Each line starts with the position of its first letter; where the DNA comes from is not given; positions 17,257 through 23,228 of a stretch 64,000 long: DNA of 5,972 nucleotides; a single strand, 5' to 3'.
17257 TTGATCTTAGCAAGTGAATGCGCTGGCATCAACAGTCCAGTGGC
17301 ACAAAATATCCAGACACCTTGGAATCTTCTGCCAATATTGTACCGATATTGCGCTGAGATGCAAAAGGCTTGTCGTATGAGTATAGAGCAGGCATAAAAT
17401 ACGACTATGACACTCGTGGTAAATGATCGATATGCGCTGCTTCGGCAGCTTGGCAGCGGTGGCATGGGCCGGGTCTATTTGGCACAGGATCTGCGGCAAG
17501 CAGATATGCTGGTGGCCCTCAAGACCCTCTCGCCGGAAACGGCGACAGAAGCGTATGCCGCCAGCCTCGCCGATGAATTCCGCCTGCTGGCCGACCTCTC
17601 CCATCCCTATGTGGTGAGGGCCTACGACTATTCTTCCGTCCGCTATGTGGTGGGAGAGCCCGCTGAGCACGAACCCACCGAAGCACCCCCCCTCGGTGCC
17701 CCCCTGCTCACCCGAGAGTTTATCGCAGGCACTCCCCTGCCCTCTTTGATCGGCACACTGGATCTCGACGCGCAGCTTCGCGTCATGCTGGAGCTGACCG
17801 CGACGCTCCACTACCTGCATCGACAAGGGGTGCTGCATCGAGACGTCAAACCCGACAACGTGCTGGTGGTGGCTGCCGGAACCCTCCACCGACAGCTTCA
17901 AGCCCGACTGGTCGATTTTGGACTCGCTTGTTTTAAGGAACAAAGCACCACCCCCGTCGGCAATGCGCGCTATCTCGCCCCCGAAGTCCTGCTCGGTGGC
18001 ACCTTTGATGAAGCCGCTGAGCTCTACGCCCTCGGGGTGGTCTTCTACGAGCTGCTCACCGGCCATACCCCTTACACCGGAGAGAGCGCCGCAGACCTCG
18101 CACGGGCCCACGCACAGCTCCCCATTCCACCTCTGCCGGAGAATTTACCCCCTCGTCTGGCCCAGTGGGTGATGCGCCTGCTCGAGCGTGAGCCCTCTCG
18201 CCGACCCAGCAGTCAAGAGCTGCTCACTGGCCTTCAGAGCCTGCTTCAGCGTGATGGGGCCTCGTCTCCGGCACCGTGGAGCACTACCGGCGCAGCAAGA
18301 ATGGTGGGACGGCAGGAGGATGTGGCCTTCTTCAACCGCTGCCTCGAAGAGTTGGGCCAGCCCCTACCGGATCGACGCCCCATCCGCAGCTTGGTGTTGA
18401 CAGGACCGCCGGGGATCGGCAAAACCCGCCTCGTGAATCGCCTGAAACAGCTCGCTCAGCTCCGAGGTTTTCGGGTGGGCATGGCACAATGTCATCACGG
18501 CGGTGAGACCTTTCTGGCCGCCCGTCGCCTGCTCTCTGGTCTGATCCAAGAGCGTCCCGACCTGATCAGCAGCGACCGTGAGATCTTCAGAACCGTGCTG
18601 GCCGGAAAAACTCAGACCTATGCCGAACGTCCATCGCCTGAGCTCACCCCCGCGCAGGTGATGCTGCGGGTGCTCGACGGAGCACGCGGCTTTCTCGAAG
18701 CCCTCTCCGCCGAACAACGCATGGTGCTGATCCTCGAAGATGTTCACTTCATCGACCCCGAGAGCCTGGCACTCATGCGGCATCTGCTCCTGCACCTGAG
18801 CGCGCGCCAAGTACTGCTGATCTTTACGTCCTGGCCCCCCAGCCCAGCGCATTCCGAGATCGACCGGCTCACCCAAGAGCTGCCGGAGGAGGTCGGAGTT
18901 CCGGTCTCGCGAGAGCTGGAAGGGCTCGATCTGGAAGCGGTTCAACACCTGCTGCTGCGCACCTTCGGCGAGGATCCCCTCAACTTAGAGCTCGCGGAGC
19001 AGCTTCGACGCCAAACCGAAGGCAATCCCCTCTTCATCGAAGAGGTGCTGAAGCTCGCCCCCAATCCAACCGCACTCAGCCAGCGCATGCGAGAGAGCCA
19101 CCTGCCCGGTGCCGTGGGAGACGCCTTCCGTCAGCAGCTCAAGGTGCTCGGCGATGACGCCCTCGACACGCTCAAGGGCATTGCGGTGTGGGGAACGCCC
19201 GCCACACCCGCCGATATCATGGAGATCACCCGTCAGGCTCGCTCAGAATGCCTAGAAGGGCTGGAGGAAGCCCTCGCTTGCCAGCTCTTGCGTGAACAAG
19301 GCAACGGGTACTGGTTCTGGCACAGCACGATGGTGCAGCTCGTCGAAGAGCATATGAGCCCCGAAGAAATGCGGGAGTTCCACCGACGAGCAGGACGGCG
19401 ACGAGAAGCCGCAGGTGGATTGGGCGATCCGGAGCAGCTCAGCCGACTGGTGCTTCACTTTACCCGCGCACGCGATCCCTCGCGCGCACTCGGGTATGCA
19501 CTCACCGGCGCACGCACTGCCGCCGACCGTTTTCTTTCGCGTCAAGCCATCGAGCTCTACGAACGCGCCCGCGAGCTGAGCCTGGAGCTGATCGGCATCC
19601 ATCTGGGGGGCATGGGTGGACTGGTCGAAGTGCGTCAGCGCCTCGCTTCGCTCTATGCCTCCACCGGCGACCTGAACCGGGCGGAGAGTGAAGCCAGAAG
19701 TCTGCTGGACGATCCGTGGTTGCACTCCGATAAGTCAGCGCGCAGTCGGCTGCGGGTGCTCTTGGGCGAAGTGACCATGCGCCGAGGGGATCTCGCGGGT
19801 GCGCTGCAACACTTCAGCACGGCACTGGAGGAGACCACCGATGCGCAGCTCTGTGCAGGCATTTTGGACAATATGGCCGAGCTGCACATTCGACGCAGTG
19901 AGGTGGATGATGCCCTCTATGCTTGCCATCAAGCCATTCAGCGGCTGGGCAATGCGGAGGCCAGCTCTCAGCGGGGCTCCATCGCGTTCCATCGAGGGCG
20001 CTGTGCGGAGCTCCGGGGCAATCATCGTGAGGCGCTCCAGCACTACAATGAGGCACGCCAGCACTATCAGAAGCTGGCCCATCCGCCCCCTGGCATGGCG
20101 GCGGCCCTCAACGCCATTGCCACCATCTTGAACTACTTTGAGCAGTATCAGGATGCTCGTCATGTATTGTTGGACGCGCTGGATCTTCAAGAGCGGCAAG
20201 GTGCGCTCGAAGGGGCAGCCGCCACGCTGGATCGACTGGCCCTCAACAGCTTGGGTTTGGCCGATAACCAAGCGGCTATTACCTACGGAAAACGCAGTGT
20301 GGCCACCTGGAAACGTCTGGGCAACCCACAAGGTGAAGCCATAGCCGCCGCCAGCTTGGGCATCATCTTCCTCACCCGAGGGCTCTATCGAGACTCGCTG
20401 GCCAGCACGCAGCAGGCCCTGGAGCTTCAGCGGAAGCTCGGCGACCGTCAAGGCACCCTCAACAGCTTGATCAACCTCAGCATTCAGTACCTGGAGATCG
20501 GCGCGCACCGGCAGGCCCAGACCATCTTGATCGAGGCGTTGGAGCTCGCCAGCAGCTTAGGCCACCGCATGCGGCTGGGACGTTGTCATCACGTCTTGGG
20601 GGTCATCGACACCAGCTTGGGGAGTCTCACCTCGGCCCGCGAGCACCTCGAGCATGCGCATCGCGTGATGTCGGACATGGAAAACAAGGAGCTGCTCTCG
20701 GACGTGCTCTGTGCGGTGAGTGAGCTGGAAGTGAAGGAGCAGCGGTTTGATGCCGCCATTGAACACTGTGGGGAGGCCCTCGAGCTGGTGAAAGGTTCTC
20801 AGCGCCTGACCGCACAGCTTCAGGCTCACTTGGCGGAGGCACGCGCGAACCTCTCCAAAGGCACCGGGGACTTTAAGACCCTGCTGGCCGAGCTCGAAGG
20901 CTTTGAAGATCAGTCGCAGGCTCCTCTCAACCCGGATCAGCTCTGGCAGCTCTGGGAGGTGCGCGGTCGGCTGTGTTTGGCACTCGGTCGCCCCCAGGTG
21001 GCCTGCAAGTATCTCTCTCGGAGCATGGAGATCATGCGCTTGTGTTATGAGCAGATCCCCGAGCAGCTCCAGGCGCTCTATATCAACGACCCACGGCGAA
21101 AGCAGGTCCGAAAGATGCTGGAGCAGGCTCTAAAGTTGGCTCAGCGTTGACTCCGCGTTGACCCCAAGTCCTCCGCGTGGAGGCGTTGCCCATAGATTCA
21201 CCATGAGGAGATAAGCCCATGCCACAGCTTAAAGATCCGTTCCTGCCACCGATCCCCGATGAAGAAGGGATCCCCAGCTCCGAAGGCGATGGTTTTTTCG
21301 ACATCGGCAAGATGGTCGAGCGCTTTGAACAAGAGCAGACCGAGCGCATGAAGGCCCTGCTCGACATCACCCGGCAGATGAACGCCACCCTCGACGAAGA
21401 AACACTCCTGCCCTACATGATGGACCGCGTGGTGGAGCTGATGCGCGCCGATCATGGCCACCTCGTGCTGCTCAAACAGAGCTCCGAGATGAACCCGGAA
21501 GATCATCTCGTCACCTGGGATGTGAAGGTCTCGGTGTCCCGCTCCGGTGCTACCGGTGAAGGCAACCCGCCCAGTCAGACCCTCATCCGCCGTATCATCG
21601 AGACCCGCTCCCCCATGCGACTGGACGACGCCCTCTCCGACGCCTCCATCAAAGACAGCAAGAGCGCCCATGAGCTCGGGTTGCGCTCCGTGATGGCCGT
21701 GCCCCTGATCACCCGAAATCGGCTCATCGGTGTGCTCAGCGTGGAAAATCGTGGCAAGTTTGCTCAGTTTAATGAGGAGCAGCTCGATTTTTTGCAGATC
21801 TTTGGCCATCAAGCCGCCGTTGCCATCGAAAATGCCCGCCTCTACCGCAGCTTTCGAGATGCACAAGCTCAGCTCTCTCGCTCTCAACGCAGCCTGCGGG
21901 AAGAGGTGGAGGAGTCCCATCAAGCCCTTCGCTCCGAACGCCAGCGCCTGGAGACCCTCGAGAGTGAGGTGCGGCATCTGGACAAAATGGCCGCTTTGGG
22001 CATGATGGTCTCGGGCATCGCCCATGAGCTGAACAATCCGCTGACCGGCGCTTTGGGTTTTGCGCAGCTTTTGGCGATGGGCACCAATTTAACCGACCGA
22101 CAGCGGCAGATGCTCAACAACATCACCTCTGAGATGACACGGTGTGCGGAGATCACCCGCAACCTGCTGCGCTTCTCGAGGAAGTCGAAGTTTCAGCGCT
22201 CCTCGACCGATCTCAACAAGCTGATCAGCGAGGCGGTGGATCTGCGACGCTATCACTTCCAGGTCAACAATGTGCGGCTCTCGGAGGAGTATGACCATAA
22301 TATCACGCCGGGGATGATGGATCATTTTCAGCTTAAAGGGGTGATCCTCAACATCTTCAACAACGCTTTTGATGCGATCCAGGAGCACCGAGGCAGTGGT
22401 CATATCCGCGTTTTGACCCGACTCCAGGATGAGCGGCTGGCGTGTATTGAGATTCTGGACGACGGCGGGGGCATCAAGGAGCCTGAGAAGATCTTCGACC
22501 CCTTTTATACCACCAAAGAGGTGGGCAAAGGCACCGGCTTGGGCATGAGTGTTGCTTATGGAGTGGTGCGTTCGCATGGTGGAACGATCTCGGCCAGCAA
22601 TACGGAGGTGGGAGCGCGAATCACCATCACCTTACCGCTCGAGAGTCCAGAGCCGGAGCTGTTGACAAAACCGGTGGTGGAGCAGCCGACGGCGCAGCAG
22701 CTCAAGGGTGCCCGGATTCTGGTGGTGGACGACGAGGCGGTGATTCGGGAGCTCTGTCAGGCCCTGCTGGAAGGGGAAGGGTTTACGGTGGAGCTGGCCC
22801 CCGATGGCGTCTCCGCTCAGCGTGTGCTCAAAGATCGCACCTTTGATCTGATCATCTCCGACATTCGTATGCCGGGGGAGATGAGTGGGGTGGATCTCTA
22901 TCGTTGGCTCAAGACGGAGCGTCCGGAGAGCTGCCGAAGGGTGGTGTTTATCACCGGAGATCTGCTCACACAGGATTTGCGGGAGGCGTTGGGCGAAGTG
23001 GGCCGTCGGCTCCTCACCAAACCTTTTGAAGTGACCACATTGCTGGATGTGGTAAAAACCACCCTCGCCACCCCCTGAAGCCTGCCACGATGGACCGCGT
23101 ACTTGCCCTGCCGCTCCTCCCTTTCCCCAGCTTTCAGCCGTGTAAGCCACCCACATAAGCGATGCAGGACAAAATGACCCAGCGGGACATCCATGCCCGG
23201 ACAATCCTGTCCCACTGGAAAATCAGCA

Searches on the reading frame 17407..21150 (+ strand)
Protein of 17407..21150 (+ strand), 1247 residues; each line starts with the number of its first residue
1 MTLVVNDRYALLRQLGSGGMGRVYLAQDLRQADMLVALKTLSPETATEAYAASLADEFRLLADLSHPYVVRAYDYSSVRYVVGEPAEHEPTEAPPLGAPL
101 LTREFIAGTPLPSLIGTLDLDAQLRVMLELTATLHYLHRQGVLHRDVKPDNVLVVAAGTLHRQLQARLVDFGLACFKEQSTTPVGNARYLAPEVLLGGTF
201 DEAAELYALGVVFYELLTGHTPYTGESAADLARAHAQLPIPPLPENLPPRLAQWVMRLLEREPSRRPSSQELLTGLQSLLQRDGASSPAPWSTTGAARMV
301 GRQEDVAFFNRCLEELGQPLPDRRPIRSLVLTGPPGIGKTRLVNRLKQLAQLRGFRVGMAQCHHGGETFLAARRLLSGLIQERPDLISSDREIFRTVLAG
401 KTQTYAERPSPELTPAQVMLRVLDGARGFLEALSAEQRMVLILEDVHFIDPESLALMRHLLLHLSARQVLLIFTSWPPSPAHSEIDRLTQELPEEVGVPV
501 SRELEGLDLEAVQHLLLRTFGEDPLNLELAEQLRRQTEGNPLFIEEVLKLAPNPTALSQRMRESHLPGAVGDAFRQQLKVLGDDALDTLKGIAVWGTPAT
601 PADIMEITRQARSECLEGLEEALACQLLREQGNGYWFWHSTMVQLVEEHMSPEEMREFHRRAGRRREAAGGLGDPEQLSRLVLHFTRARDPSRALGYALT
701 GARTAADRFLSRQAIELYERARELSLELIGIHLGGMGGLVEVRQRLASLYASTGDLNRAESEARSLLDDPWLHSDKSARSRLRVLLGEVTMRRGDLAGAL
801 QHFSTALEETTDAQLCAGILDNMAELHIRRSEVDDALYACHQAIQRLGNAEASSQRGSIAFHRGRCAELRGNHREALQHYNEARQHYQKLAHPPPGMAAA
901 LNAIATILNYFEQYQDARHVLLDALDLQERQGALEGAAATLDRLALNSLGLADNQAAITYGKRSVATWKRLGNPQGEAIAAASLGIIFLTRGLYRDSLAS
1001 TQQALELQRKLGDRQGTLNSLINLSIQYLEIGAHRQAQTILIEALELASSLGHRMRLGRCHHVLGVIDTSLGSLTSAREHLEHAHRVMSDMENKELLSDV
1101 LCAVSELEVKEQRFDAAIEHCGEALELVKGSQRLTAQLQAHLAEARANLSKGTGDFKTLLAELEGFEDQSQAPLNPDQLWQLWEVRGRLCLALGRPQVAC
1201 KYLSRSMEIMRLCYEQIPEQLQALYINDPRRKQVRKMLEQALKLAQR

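Call 31: search_protein_families(library=pfam, proteins=[window:17407-21150:+], max_evalue=0.00001)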
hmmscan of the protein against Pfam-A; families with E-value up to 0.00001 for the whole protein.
window:17407-21150:+ (1247 aa): 9 families
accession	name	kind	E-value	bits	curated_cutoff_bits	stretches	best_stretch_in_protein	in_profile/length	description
PF00069.31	Pkinase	-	1.2e-39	136.7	31.7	1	9-273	1-258/263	Protein kinase domain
PF07714.23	PK_Tyr_Ser-Thr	-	3.6e-28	99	23.1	1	11-274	3-256/258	Protein tyrosine and serine/threonine kinase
PF13424.12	TPR_12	-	2.6e-24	85.7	30.1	2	980-1048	5-75/77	Tetratricopeptide repeat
PF13191.12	AAA_16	-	1.7e-17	64.8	32.6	1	299-472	2-167/167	AAA ATPase domain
PF07719.23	TPR_2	-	5.2e-13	48.5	27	0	861-887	5-31/34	Tetratricopeptide repeat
PF17874.7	TPR_MalT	-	3.7e-10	40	45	0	747-1053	8-315/336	MalT-like TPR region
PF00515.34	TPR_1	-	2.5e-08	33.8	27.8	0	862-887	6-31/34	Tetratricopeptide repeat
PF13401.12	AAA_22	-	1.5e-07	32.2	27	1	327-473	6-122/130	AAA domain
PF25064.1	ARM_TT21_5th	-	3.2e-07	31.1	27.8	1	784-886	5-101/117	TT21 fifth ARM repeats domain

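Call 65: search_protein_families(library=padloc, proteins=[window:17407-21150:+], max_evalue=0.01)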
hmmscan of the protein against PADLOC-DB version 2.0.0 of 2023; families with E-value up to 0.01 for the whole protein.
window:17407-21150:+ (1247 aa): 34 families (the best 25 are shown)
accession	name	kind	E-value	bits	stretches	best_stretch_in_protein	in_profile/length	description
PDLC04138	mad6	-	9.1e-58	194.6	1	5-292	49-326/659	mads_6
PDLC04053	PD-T4-6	-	8.1e-54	181.2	1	7-296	9-289/311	-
PDLC04042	PD-T4-6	-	1.3e-52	177.3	1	4-282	6-275/292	-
PDLC04061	PD-T4-6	-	2.9e-47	160.4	1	3-292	12-298/510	-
PDLC04054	PD-T4-6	-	9.9e-46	154.7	1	5-292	9-286/347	-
PDLC04060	PD-T4-6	-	6.4e-43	145.4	1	5-280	6-270/486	-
PDLC04039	PD-T4-6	-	1.6e-42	144.1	1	7-269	14-265/458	-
PDLC04047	PD-T4-6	-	4.6e-41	139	1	5-283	8-276/327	-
PDLC04048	PD-T4-6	-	1.5e-38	131.1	1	4-283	7-276/354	-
PDLC04057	PD-T4-6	-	1.1e-37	128.2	1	4-288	5-279/443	-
PDLC04040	PD-T4-6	-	4.2e-37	126.1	1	15-278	2-264/547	-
PDLC04043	PD-T4-6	-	2.3e-36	123.8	1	6-290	14-288/452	-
PDLC01088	C3a189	-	5.8e-36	122.3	1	13-343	3-282/840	kinase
PDLC04041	PD-T4-6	-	5.5e-35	119.4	1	9-275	30-289/443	-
PDLC04052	PD-T4-6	-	1.5e-33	114.8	1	5-267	7-263/496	-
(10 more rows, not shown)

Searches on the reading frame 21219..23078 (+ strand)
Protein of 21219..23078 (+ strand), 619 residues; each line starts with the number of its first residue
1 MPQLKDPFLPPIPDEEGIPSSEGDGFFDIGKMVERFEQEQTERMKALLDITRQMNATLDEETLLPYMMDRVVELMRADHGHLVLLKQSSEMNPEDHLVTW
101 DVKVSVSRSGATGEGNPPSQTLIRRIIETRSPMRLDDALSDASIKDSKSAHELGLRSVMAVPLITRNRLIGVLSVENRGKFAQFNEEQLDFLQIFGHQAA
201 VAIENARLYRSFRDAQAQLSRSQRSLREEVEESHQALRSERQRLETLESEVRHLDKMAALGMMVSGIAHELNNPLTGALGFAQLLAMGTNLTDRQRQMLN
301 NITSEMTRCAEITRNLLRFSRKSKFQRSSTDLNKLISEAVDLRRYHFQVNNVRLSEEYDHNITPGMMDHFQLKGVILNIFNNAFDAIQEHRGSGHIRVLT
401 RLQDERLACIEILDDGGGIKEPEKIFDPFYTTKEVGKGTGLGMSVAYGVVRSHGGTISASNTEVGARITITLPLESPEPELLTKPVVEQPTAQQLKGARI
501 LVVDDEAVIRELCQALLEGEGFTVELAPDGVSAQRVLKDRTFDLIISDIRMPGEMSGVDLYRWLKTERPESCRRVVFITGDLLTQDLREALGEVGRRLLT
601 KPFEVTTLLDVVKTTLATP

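Call 29: find_related_loci(query=window:21219-23075:+, collection=genome_contigs, flank=6000)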
Query window:21219-23075:+ (619 aa) in genome_contigs; peptide patterns used: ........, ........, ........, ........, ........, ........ (x = any residue, [..] = any of these).
96 stretches matched a pattern; 39 encode a relative of the query (tblastn E <= 1e-3); 39 distinct loci.
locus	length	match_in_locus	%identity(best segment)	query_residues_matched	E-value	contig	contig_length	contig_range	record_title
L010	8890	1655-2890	33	218-603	2e-58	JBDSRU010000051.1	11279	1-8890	MAG: Thermoanaerobaculia bacterium isolate cluster1_bin.518 k127_7489664, whole genome shotgun sequence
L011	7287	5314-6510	35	237-603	6e-55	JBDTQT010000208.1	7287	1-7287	MAG: Thermoanaerobaculia bacterium isolate cluster3_bin.229 NODE_51852_length_7287_cov_9.513966, whole genome shotgun se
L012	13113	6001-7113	32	208-568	4e-39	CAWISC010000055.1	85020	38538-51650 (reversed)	MAG: uncultured Gammaproteobacteria bacterium isolate MFD09206.bin.1.132 genome assembly, contig: contig_4440, whole gen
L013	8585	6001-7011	33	239-568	2e-38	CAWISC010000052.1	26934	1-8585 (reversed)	MAG: uncultured Gammaproteobacteria bacterium isolate MFD09206.bin.1.132 genome assembly, contig: contig_42467, whole ge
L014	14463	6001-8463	33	247-616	6e-53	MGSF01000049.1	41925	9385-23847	MAG: Deltaproteobacteria bacterium RIFCSPLOWO2_02_FULL_50_16 rifcsplowo2_02_scaffold_3800, whole genome shotgun sequence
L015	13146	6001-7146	29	240-616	4e-32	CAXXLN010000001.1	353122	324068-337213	MAG: Desulfatiglandales bacterium isolate 53c9cee3-5eb1-4031-9065-1ba860722897 genome assembly, contig: contig_1, whole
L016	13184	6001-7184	33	205-618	2e-37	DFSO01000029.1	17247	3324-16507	MAG TPA_asm: Loktanella sp. UBA3435 UBA3435_contig_7987, whole genome shotgun sequence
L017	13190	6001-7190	35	201-616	8e-37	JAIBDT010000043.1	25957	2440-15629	MAG: Loktanella sp. isolate bin.44 k141_2467986_length_25957_cov_46.8863, whole genome shotgun sequence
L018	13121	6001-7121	35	226-618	1e-36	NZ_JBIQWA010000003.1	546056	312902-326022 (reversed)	Marivita sp. S0852 scaffold3, whole genome shotgun sequence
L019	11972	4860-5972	27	219-580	3e-31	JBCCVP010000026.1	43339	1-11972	MAG: Pseudomonadota bacterium isolate P01_E01_bin.40 k141_1825639_length_43339_cov_68.9598, whole genome shotgun sequenc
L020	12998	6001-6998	35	205-553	7e-33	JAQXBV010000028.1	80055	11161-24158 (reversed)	MAG: Yoonia sp. isolate cluster4_bin.28 k119_275512, whole genome shotgun sequence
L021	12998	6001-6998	34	205-553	2e-32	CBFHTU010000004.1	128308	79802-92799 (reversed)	MAG: Yoonia sp. isolate Co_bin_442_permissive genome assembly, contig: Co_bin_442_permissive_c4, whole genome shotgun se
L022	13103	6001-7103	31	230-612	1e-34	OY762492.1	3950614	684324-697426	MAG: Candidatus Poribacteria bacterium isolate 99769213-57d3-4dda-a27c-563ac69bc0fb genome assembly, chromosome: 1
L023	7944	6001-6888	30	159-473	2e-24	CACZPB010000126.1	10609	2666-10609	uncultured bacterium isolate RUG12822 genome assembly, contig: RUG12822_asm_126, whole genome shotgun sequence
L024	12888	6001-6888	30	159-473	4e-24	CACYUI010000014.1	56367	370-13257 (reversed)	uncultured bacterium isolate RUG12284 genome assembly, contig: RUG12284_asm_14, whole genome shotgun sequence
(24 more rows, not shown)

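Call 31: search_protein_families(library=pfam, proteins=[window:21219-23078:+], max_evalue=0.00001)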
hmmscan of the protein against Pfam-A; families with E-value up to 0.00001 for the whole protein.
window:21219-23078:+ (619 aa): 6 families
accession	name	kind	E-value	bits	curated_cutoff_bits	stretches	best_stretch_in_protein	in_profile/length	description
PF00072.30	Response_reg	-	2.1e-21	76.6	30.2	1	500-612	1-110/111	Response regulator receiver domain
PF13185.12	GAF_2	-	1.6e-18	67.7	28.6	1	58-204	2-136/136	GAF domain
PF02518.31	HATPase_c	-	4e-18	66.3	26.4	1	369-475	3-110/111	Histidine kinase-, DNA gyrase B-, and HSP90-like ATPase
PF01590.32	GAF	-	3.2e-17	63.7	22.4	1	59-203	1-133/133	GAF domain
PF00512.31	HisKA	-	4.2e-16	59.2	26.9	1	260-322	2-63/66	His Kinase A (phospho-acceptor) domain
PF13492.12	GAF_3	-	2.6e-11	44.5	27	1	118-205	52-129/129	GAF domain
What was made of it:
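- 21219..23078 (+): Cytoplasmic GAF-HisKA-HATPase-REC hybrid histidine kinase, convergent with the repeat gene. The association rests on synteny only. Pfam domains are in call 31.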

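Call 65: search_protein_families(library=padloc, proteins=[window:21219-23078:+], max_evalue=0.01)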
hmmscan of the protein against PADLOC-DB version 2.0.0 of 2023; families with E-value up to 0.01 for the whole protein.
window:21219-23078:+ (619 aa): 2 families
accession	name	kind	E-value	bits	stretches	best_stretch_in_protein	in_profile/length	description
PDLC03971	TmtA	-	0.0037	12.8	0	382-438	64-122/1782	-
PDLC04726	PDC-M60C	-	0.0082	13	0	499-554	2-60/407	-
